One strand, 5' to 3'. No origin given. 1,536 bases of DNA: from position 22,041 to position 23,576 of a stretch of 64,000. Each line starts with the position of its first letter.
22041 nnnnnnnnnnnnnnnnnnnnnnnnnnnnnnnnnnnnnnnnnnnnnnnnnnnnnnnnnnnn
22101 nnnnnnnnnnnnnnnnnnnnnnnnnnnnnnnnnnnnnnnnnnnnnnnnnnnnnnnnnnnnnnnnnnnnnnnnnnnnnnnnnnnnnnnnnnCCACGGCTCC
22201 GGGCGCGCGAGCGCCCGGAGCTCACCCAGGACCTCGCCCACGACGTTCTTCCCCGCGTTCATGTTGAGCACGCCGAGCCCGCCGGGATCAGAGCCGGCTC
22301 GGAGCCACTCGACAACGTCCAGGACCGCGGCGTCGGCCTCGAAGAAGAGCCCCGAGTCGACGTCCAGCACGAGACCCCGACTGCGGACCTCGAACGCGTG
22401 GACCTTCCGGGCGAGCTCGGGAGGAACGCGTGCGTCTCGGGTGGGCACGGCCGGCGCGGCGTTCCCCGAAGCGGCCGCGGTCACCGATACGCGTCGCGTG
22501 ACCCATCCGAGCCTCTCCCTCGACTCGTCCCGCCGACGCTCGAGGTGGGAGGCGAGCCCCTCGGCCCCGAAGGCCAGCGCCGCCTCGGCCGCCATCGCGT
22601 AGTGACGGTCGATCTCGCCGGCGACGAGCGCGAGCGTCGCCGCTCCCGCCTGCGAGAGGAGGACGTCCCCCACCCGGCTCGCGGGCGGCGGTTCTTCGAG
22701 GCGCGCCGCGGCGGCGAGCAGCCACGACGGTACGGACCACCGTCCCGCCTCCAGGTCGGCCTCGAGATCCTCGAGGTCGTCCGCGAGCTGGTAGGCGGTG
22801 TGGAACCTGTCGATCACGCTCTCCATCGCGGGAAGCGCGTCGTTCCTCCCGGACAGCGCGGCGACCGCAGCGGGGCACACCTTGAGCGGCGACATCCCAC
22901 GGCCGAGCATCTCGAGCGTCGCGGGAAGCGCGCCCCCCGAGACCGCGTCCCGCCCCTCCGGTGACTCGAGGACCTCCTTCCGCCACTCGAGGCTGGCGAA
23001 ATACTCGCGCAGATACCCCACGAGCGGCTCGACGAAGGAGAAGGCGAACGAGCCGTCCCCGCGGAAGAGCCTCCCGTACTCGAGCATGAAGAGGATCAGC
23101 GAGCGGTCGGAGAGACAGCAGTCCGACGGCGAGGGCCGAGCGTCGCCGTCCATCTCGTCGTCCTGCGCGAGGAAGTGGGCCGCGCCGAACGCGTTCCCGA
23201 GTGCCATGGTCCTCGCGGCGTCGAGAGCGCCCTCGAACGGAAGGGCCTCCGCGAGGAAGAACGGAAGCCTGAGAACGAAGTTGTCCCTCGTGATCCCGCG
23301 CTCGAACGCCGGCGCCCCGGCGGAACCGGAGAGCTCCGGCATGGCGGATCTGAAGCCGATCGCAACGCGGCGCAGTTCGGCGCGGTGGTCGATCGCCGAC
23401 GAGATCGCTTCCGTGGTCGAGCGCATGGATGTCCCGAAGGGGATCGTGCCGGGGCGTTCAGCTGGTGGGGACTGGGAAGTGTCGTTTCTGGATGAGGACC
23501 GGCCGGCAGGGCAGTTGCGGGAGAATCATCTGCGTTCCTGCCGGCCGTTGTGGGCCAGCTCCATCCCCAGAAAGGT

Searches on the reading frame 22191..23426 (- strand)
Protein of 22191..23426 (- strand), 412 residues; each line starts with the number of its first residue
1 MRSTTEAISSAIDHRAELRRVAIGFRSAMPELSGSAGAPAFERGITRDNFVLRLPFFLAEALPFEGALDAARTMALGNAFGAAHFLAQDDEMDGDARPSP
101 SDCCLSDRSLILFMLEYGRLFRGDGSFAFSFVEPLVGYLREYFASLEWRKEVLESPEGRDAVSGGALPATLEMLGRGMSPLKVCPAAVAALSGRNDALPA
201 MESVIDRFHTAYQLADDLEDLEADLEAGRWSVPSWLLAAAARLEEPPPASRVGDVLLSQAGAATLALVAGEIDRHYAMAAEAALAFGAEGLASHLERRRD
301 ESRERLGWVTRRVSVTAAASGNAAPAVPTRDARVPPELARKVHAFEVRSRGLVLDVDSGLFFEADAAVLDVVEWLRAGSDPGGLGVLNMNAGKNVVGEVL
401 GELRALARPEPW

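Call 8: search_protein_families(library=pfam, proteins=[window:22191-23426:-], max_evalue=10)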
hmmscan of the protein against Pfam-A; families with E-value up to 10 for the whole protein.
seq(412 aa): 0 families

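Call 37: search_solved_structures(query=A4, max_evalue=10)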
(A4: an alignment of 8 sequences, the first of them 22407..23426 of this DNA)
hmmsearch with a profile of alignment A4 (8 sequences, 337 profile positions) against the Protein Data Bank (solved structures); distinct sequences matched with E-value up to 10: 11.
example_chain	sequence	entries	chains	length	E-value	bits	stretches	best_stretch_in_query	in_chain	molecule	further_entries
4lob_A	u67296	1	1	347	0.11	14.9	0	175-217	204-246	Polyprenyl synthetase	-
6sxl_B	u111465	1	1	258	0.21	14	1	152-215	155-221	Geranylgeranyl pyrophosphate synthase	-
8hdl_A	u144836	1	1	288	0.27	13.6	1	187-216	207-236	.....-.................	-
3zcd_A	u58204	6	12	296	0.48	12.8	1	180-217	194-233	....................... | FARNESYL PYROPHOSPHATE SYNTHASE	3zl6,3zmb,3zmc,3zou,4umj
2vvw_A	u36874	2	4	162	0.55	12.6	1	80-152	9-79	PROTEIN A52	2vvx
6sxl_A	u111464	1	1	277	0.56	12.6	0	170-214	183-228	Geranylgeranyl pyrophosphate synthase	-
4jxy_A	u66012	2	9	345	0.7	12.3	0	166-211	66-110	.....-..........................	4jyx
6sxn_A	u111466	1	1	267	0.76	12.2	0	170-213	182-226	Geranylgeranyl pyrophosphate synthase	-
6sxn_B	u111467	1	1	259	0.76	12.2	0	170-219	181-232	Geranylgeranyl pyrophosphate synthase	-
2ftz_A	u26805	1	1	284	1.4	11.3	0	149-211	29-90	geranyltranstransferase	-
4wk5_A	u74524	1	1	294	1.6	11.1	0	153-211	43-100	Geranyltranstransferase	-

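Call 43: predict_structure(alignment_id=A4)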
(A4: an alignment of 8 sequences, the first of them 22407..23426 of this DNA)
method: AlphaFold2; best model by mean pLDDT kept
length: 340 residues; sequences in the alignment: 8
mean_pLDDT: 82.3   pTM: 0.83
mean pLDDT of the five models: 82.3, 80.1, 79.7, 71.0, 70.8
residues with pLDDT >= 90: 164; 70-90: 118; 50-70: 30; < 50: 28
segments of 3 or more residues with pLDDT < 50: 34-40, 323-340
pLDDT, mean of each block of 10 residues (from residue 1): 54 81 84 50 65 93 91 94 81 73 80 91 62 92 92 91 90 93 96 95 97 92 88 93 89 84 90 97 94 95 85 76 40 30
secondary structure, 60 per line:
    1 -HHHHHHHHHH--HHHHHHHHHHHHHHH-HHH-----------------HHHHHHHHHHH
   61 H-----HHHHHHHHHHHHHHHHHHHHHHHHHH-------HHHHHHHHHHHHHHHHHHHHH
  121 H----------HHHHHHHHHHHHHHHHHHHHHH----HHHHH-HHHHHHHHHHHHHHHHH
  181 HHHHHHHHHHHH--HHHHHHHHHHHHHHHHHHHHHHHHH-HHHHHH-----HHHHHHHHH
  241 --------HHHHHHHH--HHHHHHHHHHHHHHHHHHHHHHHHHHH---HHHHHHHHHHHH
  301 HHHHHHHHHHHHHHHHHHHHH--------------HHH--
elements in order: H2-11 H14-28 H50-61 H67-92 H100-121 H132-153 H158-162 H164-192 H195-219 H221-226 H232-240 H249-256 H259-285 H289-321

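Call 46: fold_search(model_id=the predicted structure, library=pdb)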
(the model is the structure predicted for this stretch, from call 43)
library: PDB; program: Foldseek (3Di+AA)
matches with E <= 10: 308; with E <= 0.001: 6
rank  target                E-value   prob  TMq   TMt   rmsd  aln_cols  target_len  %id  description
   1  3wjo_B                3.4e-04  1.00  0.58  0.64   5.6       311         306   15  Crystal structure of Octaprenyl Pyrophosphate synthase from Escherichia coli with isopentenyl pyrophosphate (IPP) (released 2014-06-18)
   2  5ze6_B                3.9e-04  1.00  0.57  0.61   6.8       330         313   14  CRYSTAL STRUCTURE OF OCTAPRENYL PYROPHOSPHATE SYNTHASE FROM ESCHERICHIA COLI WITH BPH-981 (released 2019-02-27)
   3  3wjk_B                5.7e-04  1.00  0.56  0.62   5.3       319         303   15  Crystal structure of Octaprenyl Pyrophosphate synthase from Escherichia coli (released 2014-06-18)
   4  5ze6_D                5.7e-04  1.00  0.56  0.60   6.3       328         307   16  CRYSTAL STRUCTURE OF OCTAPRENYL PYROPHOSPHATE SYNTHASE FROM ESCHERICHIA COLI WITH BPH-981 (released 2019-02-27)
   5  5ze6_A                7.9e-04  1.00  0.57  0.61   6.3       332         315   15  CRYSTAL STRUCTURE OF OCTAPRENYL PYROPHOSPHATE SYNTHASE FROM ESCHERICHIA COLI WITH BPH-981 (released 2019-02-27)
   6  3aq0_E                8.2e-04  1.00  0.51  0.53   8.4       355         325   17  Ligand-bound form of Arabidopsis medium/long-chain length prenyl pyrophosphate synthase (surface polar residue mutant) (released 2011-01-19)
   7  4jyx_H                1.2e-03  1.00  0.55  0.59   7.0       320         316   15  Crystal structure of polyprenyl synthase PATL_3739 (TARGET EFI-509195) FROM PSEUDOALTEROMONAS ATLANTICA, COMPLEX WITH  (released 2013-04-10)
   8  4jxn                  1.6e-03  1.00  0.62  0.70   6.6       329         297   14  CRYSTAL STRUCTURE OF POLYPRENYL SYNTHASE ISP_B (TARGET EFI-509198) FROM Roseobacter denitrificans (released 2013-05-01)
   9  5zlf_C                1.8e-03  1.00  0.59  0.69   5.1       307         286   16  CRYSTAL STRUCTURE OF OCTAPRENYL PYROPHOSPHATE SYNTHASE FROM ESCHERICHIA COLI WITH ligand BPH-629 (released 2019-03-27)
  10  4jxy                  1.9e-03  1.00  0.54  0.59   7.0       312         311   15  CRYSTAL STRUCTURE OF POLYPRENYL SYNTHASE PATL_3739 (TARGET EFI-509195) FROM Pseudoalteromonas atlantica (released 2013-04-17)
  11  3aq0_C                1.9e-03  1.00  0.50  0.52   8.4       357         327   17  Ligand-bound form of Arabidopsis medium/long-chain length prenyl pyrophosphate synthase (surface polar residue mutant) (released 2011-01-19)
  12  4jyx_B                2.4e-03  1.00  0.55  0.59   7.3       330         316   16  Crystal structure of polyprenyl synthase PATL_3739 (TARGET EFI-509195) FROM PSEUDOALTEROMONAS ATLANTICA, COMPLEX WITH  (released 2013-04-10)
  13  3aq0_A                2.4e-03  1.00  0.51  0.52   8.9       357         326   16  Ligand-bound form of Arabidopsis medium/long-chain length prenyl pyrophosphate synthase (surface polar residue mutant) (released 2011-01-19)
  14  4jyx_E                2.5e-03  1.00  0.57  0.62   6.5       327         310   15  Crystal structure of polyprenyl synthase PATL_3739 (TARGET EFI-509195) FROM PSEUDOALTEROMONAS ATLANTICA, COMPLEX WITH  (released 2013-04-10)
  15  4jyx_A                3.1e-03  1.00  0.55  0.58   7.0       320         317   15  Crystal structure of polyprenyl synthase PATL_3739 (TARGET EFI-509195) FROM PSEUDOALTEROMONAS ATLANTICA, COMPLEX WITH  (released 2013-04-10)
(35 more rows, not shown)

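Call 67: search_protein_representatives(alignment_id=A4)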
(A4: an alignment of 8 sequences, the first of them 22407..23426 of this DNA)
Query: 8 sequences, 337 profile positions. Proteins with E-value up to 0.001 (for the whole library): 774; up to 1e-10: 203; up to 1e-30: 31. The best 150 are listed.
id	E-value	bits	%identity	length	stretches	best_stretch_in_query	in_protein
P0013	2.0e-144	497.4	-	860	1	3-335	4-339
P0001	1.2e-140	485.0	-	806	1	25-332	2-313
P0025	4.5e-122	423.9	-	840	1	3-317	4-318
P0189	6.2e-103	361.0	-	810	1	3-318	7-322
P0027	1.3e-101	356.6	-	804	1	3-322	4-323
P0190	5.5e-101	354.6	-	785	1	3-313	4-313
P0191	3.5e-100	352.0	-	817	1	7-327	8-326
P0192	3.0e-96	339.0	-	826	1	11-314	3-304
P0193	9.5e-95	334.1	-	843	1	9-315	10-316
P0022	1.1e-94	333.9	-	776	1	4-320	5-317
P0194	9.0e-93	327.6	-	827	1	8-327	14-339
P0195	1.2e-92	327.2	-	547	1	9-327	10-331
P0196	5.6e-85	302.0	-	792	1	8-327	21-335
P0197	1.7e-79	283.9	-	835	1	9-306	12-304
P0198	7.0e-56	206.3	-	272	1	169-324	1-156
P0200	6.7e-47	176.8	-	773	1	6-303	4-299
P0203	7.1e-37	143.8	-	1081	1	43-301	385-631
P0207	6.9e-35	137.3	-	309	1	12-294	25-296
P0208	5.2e-34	134.4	-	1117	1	44-296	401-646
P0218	1.1e-29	120.2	-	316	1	46-294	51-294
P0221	4.7e-26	108.2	-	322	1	41-290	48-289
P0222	5.4e-26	108.1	-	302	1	13-287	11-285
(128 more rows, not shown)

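Call 69: search_protein_families(library=pfam, alignment_id=A9, max_evalue=0.001)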
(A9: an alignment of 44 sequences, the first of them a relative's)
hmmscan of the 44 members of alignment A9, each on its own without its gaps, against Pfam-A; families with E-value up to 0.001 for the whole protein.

A. member 1, P0200 (773 aa): 3 families
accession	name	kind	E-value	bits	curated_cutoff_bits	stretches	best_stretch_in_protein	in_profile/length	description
PF04055.27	Radical_SAM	-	1.4e-14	55.1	29.5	1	412-551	2-133/166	Radical SAM superfamily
PF13353.11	Fer4_12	-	1.4e-06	29.1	22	1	414-537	12-126/137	4Fe-4S single cluster domain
PF13186.11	SPASM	-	0.00071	20.2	21.5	0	655-713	1-67/67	Iron-sulfur cluster-binding domain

B. families by the number of members that match (of 44 scanned): 15 families
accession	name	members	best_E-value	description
PF13186.11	SPASM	7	1.3e-06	Iron-sulfur cluster-binding domain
PF13243.12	SQHop_cyclase_C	5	1.1e-17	Squalene-hopene cyclase C-terminal domain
PF04055.27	Radical_SAM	4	8.7e-21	Radical SAM superfamily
PF13249.12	SQHop_cyclase_N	4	1.2e-08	Squalene-hopene cyclase N-terminal domain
PF13353.11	Fer4_12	3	2.4e-10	4Fe-4S single cluster domain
PF00432.27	Prenyltrans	3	9.3e-06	Prenyltransferase alpha-alpha toroid domain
PF19086.5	Terpene_syn_C_2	3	3.7e-05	Terpene synthase family 2, C-terminal metal binding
PF00348.22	polyprenyl_synt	2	3.1e-05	Polyprenyl synthetase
PF08241.18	Methyltransf_11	1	2.9e-21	Methyltransferase domain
PF13649.12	Methyltransf_25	1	7.9e-21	Methyltransferase domain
PF13847.12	Methyltransf_31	1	1.7e-14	Methyltransferase domain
PF08242.18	Methyltransf_12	1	2.3e-14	Methyltransferase domain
PF01209.24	Ubie_methyltran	1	3e-14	ubiE/COQ5 methyltransferase family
PF13489.12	Methyltransf_23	1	2.3e-12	Methyltransferase domain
PF12541.14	DUF3737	1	0.00026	Protein of unknown function (DUF3737)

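Call 70: search_protein_families(library=ncbifam, alignment_id=A9, max_evalue=0.001)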
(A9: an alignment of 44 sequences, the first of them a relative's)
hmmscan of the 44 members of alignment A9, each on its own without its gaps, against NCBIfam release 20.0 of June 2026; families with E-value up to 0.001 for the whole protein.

A. member 1, P0200 (773 aa): 61 families (the best 25 are shown)
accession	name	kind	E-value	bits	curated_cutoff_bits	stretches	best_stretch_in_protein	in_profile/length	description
TIGR03906.1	quino_hemo_SAM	equivalog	3.8e-83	279.7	453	1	320-758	2-450/467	quinohemoprotein amine dehydrogenase maturation protein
NF047865.1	rSAM_PapB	equivalog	6.3e-82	275.4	340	1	406-731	2-325/330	PapB family radical SAM/SPASM ranthipeptide maturase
TIGR04064.1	rSAM_nif11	equivalog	1.3e-80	271.3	518.7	1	319-763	2-441/459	nif11-like peptide radical SAM maturase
TIGR03974.1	rSAM_six_Cys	equivalog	5e-68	230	425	1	401-752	91-446/451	thioether cross-link-forming SCIFF peptide maturase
NF040492.1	not_ScfB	exception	1.6e-61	208.5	855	1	320-752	3-445/450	ScfB-related radical SAM/SPASM orphan maturase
TIGR04068.1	rSAM_ocin_clost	equivalog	8e-41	140.4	500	1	403-555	80-233/462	Cys-rich peptide radical SAM maturase CcpM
TIGR04115.1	rSAM_Cxxx_rpt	equivalog_domain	5.9e-30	104.9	350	1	408-681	3-277/359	radical SAM peptide maturase, CXXX-repeat target family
TIGR04163.1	rSAM_cobopep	equivalog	1.4e-28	99.9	375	1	407-724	64-389/428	peptide-modifying radical SAM enzyme CbpB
NF038170.1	lachnocin_rSAM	equivalog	2.2e-28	99.3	550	1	405-558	74-227/440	lachnocin radical SAM maturase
TIGR03978.1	rSAM_paired_1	equivalog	8.2e-28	97.4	370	1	413-687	89-375/466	His-Xaa-Ser system radical SAM maturase HxsB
TIGR04280.1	geopep_mat_rSAM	hypoth_equivalog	3.9e-26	92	400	1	408-555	85-231/428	geopeptide radical SAM maturase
TIGR03942.1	sulfatase_rSAM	equivalog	1.8e-25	89.8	349.45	1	414-724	8-326/363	anaerobic sulfatase maturase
NF041298.1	rSAM_mat_DynA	equivalog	5.6e-25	88.1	450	1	413-726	7-325/356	dynobactin maturation radical SAM/SPASM protein DynA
NF041707.1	rSAM_YhhB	equivalog_domain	3e-24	85.6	445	1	411-559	6-157/369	cyclophane-forming radical SAM/SPASM peptide maturase YhhB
NF038107.1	rSAM_NF038107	equivalog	2e-22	79.6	600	1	410-755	88-430/444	Cys-every-fifth radical SAM/SPASM peptide maturase CefB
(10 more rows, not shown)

B. families by the number of members that match (of 44 scanned): 103 families (the first 25 are shown)
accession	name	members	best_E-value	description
TIGR04064.1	rSAM_nif11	15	3e-85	nif11-like peptide radical SAM maturase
TIGR04085.1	rSAM_more_4Fe4S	14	1.3e-16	SPASM domain-containing protein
TIGR03906.1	quino_hemo_SAM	13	1.9e-93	quinohemoprotein amine dehydrogenase maturation protein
TIGR03974.1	rSAM_six_Cys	13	1.2e-89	thioether cross-link-forming SCIFF peptide maturase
NF047865.1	rSAM_PapB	13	3.7e-83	PapB family radical SAM/SPASM ranthipeptide maturase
NF040492.1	not_ScfB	13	8.5e-82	ScfB-related radical SAM/SPASM orphan maturase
TIGR04163.1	rSAM_cobopep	13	7e-30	peptide-modifying radical SAM enzyme CbpB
TIGR04084.1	rSAM_AF0577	13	2.5e-26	TIGR04084 family radical SAM/SPASM domain-containing protein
TIGR04068.1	rSAM_ocin_clost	12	1.3e-44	Cys-rich peptide radical SAM maturase CcpM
TIGR04083.1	rSAM_pep_methan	11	1.8e-21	TIGR04083 family peptide-modifying radical SAM enzyme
TIGR04280.1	geopep_mat_rSAM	10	5e-33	geopeptide radical SAM maturase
NF041298.1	rSAM_mat_DynA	9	4.4e-26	dynobactin maturation radical SAM/SPASM protein DynA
TIGR04119.1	CXXX_matur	9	4.6e-09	CXXX repeat peptide maturase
TIGR04115.1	rSAM_Cxxx_rpt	8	1.9e-32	radical SAM peptide maturase, CXXX-repeat target family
NF038170.1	lachnocin_rSAM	7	2.1e-31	lachnocin radical SAM maturase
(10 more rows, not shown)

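Call 71: search_protein_families(library=ncbifam, proteins=[window:22407-23426:-, P0207, P0218, P0221, P0222, P0203, P0208], max_evalue=1)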
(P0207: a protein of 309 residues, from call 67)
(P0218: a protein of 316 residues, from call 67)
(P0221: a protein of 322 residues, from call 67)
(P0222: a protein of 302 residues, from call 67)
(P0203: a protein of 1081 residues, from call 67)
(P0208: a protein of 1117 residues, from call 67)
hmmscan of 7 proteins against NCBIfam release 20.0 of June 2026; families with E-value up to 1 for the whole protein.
window:22407-23426:- (340 aa): 0 families

P0207 (309 aa): 3 families
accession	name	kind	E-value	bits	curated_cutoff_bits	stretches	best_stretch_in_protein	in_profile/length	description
NF041624.1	isoafr_syn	equivalog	0.0078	15.5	500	1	67-182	92-198/351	isoafricanol synthase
NF041169.1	f2_encap_cargo4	exception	0.024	13.9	450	1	20-107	10-97/334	family 2 encapsulin nanocompartment cargo protein polyprenyl transferase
NF040936.1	hexpp_archaea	equivalog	0.23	10.8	400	1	181-221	165-205/275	hexaprenyl pyrophosphate synthase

P0218 (316 aa): 0 families

P0221 (322 aa): 0 families

P0222 (302 aa): 2 families
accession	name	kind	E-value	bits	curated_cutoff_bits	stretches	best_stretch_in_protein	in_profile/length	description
NF047449.1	Lepto_FcpA_rel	equivalog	0.002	17.4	200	1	205-289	107-189/266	FcpA-related putative periplasmic flagellar protein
NF041344.1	XopF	subfamily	0.31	9.7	500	1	125-157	22-53/549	XopF/Hpa4 family type III secretion system effector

P0203 (1081 aa): 19 families
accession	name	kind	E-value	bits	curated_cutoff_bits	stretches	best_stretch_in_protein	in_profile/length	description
TIGR04064.1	rSAM_nif11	equivalog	2e-25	89.5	518.7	2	941-1058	323-438/459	nif11-like peptide radical SAM maturase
TIGR03906.1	quino_hemo_SAM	equivalog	6.4e-18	64.6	453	2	908-1043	301-437/467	quinohemoprotein amine dehydrogenase maturation protein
NF053823.1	SCO2321_fam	equivalog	1.7e-16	60.1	300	3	4-105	64-167/405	SCO2321 family membrane protein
TIGR03974.1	rSAM_six_Cys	equivalog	1.7e-16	60.1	425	1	910-1050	305-446/451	thioether cross-link-forming SCIFF peptide maturase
NF047865.1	rSAM_PapB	equivalog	2.5e-16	59.8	340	1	844-1031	141-327/330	PapB family radical SAM/SPASM ranthipeptide maturase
TIGR01787.1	squalene_cyclas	subfamily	2.5e-16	59.4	322.7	2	123-282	404-588/622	squalene/oxidosqualene cyclases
TIGR01507.1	hopene_cyclase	equivalog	3.4e-16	58.8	431.1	1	120-282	420-601/640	squalene--hopene cyclase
NF040492.1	not_ScfB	exception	5.3e-13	48.7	855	1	947-1052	341-447/450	ScfB-related radical SAM/SPASM orphan maturase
TIGR04085.1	rSAM_more_4Fe4S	domain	8.9e-11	42.1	27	1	952-1033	1-87/93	SPASM domain-containing protein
TIGR03463.1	osq_cycl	subfamily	1e-07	30.7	851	1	168-282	478-603/634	2,3-oxidosqualene cyclase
TIGR04163.1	rSAM_cobopep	equivalog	1.9e-07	30.2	375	1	951-1055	313-421/428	peptide-modifying radical SAM enzyme CbpB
TIGR04084.1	rSAM_AF0577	subfamily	3.1e-06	26.4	225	1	914-1021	186-286/347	TIGR04084 family radical SAM/SPASM domain-containing protein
TIGR04083.1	rSAM_pep_methan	hypoth_equivalog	4.4e-06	25.8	300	1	944-1051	228-341/376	TIGR04083 family peptide-modifying radical SAM enzyme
TIGR04068.1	rSAM_ocin_clost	equivalog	0.00024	20.1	500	1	951-1050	351-450/462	Cys-rich peptide radical SAM maturase CcpM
NF045574.1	sacti_mat_StsB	exception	0.0038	16.1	625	1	1001-1054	376-429/466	StsB family radical SAM/SPASM domain sactipeptide maturase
TIGR04119.1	CXXX_matur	equivalog_domain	0.19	11.1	150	1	949-1021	81-150/210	CXXX repeat peptide maturase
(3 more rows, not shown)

P0208 (1117 aa): 38 families (the best 25 are shown)
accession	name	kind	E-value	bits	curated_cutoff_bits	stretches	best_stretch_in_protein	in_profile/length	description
TIGR04064.1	rSAM_nif11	equivalog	9.8e-43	146.5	518.7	1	664-1092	5-439/459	nif11-like peptide radical SAM maturase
TIGR03974.1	rSAM_six_Cys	equivalog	1.3e-41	142.9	425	1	719-1084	79-447/451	thioether cross-link-forming SCIFF peptide maturase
TIGR03906.1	quino_hemo_SAM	equivalog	2.9e-40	138.3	453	1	663-1086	3-447/467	quinohemoprotein amine dehydrogenase maturation protein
NF047865.1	rSAM_PapB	equivalog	2.8e-39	135.3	340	1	761-1067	27-330/330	PapB family radical SAM/SPASM ranthipeptide maturase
NF040492.1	not_ScfB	exception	1.2e-37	129.9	855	1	757-1085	116-447/450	ScfB-related radical SAM/SPASM orphan maturase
TIGR04068.1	rSAM_ocin_clost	equivalog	1.7e-22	79.9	500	2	764-886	114-235/462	Cys-rich peptide radical SAM maturase CcpM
TIGR01787.1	squalene_cyclas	subfamily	1.5e-14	53.5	322.7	1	80-294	349-595/622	squalene/oxidosqualene cyclases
NF038170.1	lachnocin_rSAM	equivalog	1.7e-14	53.5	550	1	758-1050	100-392/440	lachnocin radical SAM maturase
TIGR04085.1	rSAM_more_4Fe4S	domain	3.7e-14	52.9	27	1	985-1072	1-93/93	SPASM domain-containing protein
TIGR01507.1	hopene_cyclase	equivalog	1e-13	50.6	431.1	2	161-288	462-602/640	squalene--hopene cyclase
TIGR03942.1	sulfatase_rSAM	equivalog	2.1e-11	43.5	349.45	1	764-1088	31-359/363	anaerobic sulfatase maturase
TIGR03978.1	rSAM_paired_1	equivalog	5.3e-11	41.9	370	1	721-1087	67-452/466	His-Xaa-Ser system radical SAM maturase HxsB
TIGR04163.1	rSAM_cobopep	equivalog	2.9e-10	39.5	375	1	981-1088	310-421/428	peptide-modifying radical SAM enzyme CbpB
NF035951.1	rSAM_RumMC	equivalog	3e-10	39.4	720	2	994-1050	399-455/510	RumMC family radical SAM sactipeptide maturase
TIGR04280.1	geopep_mat_rSAM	hypoth_equivalog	4.2e-10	39.2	400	2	760-883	105-230/428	geopeptide radical SAM maturase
TIGR04119.1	CXXX_matur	equivalog_domain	1.4e-05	24.6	150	1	982-1079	81-174/210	CXXX repeat peptide maturase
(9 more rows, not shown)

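Call 79: find_encoding_contigs(protein=P0200, flank=4000, max_places=3)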
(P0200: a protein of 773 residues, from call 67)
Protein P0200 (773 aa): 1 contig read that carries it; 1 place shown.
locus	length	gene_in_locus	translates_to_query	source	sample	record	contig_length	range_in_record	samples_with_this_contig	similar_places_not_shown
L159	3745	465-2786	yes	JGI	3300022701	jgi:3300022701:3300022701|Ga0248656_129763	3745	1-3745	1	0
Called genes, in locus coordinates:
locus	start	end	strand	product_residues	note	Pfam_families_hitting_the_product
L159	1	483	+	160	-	?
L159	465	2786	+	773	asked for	PF04055:Radical_SAM, PF13353:Fer4_12 (weak)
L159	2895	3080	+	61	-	-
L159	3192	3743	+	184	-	?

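Call 81: find_encoding_contigs(protein=P0208, flank=4000, max_places=3)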
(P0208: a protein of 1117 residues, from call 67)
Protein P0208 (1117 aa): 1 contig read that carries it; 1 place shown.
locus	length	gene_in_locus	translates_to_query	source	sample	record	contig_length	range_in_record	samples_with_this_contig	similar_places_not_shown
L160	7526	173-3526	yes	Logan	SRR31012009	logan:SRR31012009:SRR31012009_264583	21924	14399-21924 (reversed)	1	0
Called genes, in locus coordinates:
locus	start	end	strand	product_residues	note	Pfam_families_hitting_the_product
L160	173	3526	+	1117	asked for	PF13243:SQHop_cyclase_C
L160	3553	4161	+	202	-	PF02517:Rce1-like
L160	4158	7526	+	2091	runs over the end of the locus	PF00109:ketoacyl-synt, PF02801:Ketoacyl-synt_C, PF00698:Acyl_transf_1, PF00106:adh_short, PF08659:KR, PF13561:adh_short_C2, PF21089:PKS_DH_N, PF14765:PS-DH, +1 more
